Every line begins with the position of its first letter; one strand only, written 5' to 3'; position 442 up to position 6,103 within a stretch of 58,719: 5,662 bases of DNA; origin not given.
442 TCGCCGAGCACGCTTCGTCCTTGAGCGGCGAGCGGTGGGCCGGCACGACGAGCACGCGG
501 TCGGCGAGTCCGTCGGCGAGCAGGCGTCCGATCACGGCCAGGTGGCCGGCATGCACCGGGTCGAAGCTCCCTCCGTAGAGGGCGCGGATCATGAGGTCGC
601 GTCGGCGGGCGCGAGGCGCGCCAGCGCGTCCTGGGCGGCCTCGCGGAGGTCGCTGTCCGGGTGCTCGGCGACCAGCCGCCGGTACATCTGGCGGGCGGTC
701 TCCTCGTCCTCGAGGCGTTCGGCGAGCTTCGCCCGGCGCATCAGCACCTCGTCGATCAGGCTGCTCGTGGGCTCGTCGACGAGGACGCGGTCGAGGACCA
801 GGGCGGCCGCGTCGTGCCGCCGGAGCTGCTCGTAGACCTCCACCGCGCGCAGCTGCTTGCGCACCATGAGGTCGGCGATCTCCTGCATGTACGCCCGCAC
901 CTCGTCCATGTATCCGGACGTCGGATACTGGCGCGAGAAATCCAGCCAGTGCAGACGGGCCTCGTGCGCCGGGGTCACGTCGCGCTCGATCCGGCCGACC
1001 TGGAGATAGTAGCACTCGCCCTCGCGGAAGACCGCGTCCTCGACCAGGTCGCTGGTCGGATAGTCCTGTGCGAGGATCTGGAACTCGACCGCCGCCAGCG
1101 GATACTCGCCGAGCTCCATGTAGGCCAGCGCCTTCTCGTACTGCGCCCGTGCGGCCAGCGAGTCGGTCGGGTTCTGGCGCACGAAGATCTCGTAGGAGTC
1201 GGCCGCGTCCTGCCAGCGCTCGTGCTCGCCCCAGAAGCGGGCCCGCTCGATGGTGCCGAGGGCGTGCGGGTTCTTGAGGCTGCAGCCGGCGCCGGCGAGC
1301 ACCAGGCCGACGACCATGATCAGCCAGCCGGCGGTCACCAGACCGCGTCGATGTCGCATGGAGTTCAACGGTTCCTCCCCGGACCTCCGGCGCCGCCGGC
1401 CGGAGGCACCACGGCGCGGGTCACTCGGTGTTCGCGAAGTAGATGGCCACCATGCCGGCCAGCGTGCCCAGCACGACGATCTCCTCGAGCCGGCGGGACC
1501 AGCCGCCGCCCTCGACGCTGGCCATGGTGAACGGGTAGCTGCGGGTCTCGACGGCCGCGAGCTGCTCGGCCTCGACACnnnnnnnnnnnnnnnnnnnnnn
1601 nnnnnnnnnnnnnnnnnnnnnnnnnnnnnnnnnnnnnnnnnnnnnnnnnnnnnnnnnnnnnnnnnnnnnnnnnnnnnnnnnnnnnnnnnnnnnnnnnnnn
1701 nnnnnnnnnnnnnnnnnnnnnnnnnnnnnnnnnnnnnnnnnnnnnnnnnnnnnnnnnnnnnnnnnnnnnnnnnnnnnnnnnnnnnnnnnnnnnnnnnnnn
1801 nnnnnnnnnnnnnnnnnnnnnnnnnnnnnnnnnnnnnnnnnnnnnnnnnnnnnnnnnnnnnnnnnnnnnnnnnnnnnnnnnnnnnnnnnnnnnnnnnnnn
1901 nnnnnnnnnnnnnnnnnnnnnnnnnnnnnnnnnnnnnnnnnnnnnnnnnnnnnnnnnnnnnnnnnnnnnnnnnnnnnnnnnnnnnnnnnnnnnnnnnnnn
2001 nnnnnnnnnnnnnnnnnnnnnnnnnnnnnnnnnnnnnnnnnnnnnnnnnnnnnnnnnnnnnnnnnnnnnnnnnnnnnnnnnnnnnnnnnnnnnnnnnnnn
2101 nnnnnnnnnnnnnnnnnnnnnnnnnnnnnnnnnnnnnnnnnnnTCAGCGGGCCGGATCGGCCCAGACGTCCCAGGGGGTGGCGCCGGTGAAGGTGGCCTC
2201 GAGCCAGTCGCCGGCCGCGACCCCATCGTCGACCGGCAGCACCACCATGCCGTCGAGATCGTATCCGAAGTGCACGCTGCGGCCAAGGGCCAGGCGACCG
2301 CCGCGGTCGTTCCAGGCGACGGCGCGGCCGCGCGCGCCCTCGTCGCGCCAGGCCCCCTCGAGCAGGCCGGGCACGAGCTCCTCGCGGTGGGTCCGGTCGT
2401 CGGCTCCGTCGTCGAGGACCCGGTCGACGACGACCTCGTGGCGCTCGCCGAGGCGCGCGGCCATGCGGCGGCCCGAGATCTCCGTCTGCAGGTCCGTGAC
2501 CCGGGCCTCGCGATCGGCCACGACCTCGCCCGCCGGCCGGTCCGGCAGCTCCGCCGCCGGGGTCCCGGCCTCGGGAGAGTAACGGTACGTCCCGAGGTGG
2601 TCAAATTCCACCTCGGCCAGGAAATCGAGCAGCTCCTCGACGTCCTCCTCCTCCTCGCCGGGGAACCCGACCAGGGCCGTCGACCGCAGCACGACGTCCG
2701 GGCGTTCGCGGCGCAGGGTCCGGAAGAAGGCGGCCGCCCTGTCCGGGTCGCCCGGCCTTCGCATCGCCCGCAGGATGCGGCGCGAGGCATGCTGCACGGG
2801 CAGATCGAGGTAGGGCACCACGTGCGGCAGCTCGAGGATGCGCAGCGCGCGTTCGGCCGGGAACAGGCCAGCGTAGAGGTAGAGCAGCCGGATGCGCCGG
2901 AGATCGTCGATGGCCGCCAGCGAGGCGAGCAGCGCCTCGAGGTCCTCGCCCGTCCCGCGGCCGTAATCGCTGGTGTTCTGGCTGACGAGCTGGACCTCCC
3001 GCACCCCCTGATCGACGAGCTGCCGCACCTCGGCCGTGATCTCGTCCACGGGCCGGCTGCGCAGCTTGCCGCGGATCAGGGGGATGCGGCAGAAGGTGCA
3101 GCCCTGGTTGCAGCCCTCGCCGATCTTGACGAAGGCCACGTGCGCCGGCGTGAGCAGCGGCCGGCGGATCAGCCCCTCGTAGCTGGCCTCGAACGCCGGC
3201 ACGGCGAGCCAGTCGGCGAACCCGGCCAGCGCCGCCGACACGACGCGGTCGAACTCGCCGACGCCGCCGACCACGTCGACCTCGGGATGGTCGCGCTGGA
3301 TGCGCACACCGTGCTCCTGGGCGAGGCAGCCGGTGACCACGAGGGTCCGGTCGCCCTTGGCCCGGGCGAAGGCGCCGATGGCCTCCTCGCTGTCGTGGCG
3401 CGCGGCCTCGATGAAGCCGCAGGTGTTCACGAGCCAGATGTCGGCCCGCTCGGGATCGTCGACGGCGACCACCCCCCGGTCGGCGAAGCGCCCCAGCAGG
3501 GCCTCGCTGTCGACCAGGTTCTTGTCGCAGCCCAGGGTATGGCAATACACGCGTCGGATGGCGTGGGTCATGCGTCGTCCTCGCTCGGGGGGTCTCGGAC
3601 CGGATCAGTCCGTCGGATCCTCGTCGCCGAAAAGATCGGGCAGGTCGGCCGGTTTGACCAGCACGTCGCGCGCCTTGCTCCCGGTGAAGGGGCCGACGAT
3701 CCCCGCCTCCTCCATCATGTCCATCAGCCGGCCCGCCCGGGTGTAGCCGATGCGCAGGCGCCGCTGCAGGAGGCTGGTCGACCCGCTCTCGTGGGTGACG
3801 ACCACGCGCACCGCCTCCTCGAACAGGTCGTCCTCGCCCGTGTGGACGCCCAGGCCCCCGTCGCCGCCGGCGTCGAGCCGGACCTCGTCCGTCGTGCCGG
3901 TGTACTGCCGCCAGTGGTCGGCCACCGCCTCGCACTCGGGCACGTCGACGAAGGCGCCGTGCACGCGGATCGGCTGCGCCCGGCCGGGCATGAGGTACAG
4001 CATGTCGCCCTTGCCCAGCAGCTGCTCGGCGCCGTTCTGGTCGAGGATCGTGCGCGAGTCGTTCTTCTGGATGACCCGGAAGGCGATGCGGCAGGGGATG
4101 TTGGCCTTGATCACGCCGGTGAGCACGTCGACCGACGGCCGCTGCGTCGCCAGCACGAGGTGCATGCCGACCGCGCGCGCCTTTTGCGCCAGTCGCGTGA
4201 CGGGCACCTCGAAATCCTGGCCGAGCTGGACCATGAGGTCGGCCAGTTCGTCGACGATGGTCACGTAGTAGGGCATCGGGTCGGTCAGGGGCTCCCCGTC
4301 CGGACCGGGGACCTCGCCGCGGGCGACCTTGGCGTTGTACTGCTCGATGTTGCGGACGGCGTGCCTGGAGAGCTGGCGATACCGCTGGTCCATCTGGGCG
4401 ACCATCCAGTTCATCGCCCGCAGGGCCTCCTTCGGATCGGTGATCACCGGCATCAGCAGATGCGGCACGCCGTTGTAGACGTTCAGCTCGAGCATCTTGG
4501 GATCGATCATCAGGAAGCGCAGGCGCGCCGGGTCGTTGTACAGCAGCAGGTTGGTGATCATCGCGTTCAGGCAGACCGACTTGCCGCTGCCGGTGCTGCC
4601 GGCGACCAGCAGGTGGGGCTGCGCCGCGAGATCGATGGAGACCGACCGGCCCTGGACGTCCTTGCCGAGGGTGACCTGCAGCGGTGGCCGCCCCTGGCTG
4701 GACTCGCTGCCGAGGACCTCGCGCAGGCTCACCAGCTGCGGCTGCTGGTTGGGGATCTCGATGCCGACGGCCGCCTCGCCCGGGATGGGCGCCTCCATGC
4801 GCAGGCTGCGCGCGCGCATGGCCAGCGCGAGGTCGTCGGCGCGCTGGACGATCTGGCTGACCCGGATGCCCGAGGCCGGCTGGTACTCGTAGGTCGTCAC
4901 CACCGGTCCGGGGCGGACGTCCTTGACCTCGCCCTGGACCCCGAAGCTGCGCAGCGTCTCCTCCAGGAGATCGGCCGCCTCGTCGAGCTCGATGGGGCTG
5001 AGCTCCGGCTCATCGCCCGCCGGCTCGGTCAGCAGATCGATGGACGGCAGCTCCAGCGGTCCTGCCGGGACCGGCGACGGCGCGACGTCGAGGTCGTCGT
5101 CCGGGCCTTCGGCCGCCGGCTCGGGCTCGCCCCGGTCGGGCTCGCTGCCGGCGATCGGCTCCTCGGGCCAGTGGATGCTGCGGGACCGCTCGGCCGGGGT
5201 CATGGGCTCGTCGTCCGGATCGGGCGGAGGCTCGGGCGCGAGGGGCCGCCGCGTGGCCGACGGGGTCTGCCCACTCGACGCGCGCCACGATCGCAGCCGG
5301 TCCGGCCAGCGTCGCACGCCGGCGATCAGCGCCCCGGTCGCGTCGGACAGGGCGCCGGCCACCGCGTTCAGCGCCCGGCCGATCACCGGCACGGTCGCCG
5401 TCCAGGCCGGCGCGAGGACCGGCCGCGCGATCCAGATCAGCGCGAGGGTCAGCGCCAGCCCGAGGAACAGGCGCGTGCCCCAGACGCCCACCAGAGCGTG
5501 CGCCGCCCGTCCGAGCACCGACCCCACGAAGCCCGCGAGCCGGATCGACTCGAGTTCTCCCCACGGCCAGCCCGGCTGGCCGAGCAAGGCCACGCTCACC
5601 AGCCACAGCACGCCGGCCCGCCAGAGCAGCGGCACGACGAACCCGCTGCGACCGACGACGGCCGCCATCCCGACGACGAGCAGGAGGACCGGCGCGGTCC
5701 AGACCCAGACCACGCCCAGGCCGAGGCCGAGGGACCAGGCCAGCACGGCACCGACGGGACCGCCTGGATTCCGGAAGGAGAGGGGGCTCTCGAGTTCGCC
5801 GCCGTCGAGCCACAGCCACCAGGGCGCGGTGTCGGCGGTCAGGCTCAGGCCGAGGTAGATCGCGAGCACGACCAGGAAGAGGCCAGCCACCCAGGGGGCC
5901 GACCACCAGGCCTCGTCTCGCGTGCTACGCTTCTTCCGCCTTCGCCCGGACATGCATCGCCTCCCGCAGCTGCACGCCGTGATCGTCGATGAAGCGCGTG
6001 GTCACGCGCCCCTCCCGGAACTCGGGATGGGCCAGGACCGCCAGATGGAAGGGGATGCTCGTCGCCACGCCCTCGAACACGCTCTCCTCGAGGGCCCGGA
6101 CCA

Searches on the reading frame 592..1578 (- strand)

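Call 66: search_protein_families(library=pfam, proteins=[window:592-1578:-], max_evalue=0.00001)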
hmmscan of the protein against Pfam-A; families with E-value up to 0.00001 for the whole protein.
window:592-1578:- (329 aa): 5 families
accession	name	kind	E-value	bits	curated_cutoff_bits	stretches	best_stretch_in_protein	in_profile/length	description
PF13174.12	TPR_6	-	3.7e-15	55.9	26.3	0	277-309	1-33/33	Tetratricopeptide repeat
PF13525.12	YfiO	-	1.9e-13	51.1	25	1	119-298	18-200/203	Outer membrane lipoprotein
PF13432.12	TPR_16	-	5.4e-10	40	32.7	1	119-175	10-63/65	Tetratricopeptide repeat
PF13428.12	TPR_14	-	4.1e-09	36.7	23.5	0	277-310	2-35/44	Tetratricopeptide repeat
PF07719.23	TPR_2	-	2.5e-07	30.7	27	0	143-174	1-32/34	Tetratricopeptide repeat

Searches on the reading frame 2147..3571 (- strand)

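Call 66: search_protein_families(library=pfam, proteins=[window:2147-3571:-], max_evalue=0.00001)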
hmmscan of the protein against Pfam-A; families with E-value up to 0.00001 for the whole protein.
window:2147-3571:- (475 aa): 2 families
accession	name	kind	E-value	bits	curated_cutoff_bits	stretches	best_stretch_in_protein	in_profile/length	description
PF00919.26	UPF0004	-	1.4e-24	86.4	27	1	7-102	1-97/98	Uncharacterized protein family UPF0004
PF04055.27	Radical_SAM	-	1.8e-24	87.3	29.5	1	149-318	2-166/166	Radical SAM superfamily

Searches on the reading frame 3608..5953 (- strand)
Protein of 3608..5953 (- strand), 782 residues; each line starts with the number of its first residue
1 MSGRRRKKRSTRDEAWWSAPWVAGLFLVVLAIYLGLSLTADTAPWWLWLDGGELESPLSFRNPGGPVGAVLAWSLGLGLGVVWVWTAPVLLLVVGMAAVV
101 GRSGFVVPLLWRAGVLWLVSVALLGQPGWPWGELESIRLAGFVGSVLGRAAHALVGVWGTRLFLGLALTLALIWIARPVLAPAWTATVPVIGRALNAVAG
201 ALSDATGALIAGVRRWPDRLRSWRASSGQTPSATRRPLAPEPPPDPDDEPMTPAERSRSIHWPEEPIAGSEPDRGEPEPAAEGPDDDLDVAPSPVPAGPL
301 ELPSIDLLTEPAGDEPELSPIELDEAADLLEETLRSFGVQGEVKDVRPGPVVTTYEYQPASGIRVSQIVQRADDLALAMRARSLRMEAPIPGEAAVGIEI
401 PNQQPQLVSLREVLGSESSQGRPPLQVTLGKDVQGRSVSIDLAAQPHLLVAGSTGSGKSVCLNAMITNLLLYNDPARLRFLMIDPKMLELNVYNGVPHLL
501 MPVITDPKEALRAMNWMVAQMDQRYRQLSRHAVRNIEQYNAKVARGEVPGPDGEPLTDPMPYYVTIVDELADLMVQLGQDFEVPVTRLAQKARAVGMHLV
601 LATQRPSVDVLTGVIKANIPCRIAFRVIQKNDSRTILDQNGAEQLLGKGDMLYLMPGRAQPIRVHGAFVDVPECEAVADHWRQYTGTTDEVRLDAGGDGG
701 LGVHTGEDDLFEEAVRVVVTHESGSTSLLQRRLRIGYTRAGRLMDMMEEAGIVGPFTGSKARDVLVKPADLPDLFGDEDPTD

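Call 66: search_protein_families(library=pfam, proteins=[window:3608-5953:-], max_evalue=0.00001)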
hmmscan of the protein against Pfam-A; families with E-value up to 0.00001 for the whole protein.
window:3608-5953:- (782 aa): 4 families
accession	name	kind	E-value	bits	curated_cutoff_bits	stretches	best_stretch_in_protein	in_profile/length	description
PF01580.24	FtsK_SpoIIIE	-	7.8e-61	205.8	24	1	410-608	2-221/221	FtsK/SpoIIIE family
PF17854.6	FtsK_alpha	-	6.5e-32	110.2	22.9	1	302-402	1-101/101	FtsK alpha domain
PF09397.16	FtsK_gamma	-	8.3e-28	96.3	30.6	1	707-766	3-62/63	Ftsk gamma domain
PF12846.13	AAA_10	-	9.5e-07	28.6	27.5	0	445-487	21-59/362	AAA-like domain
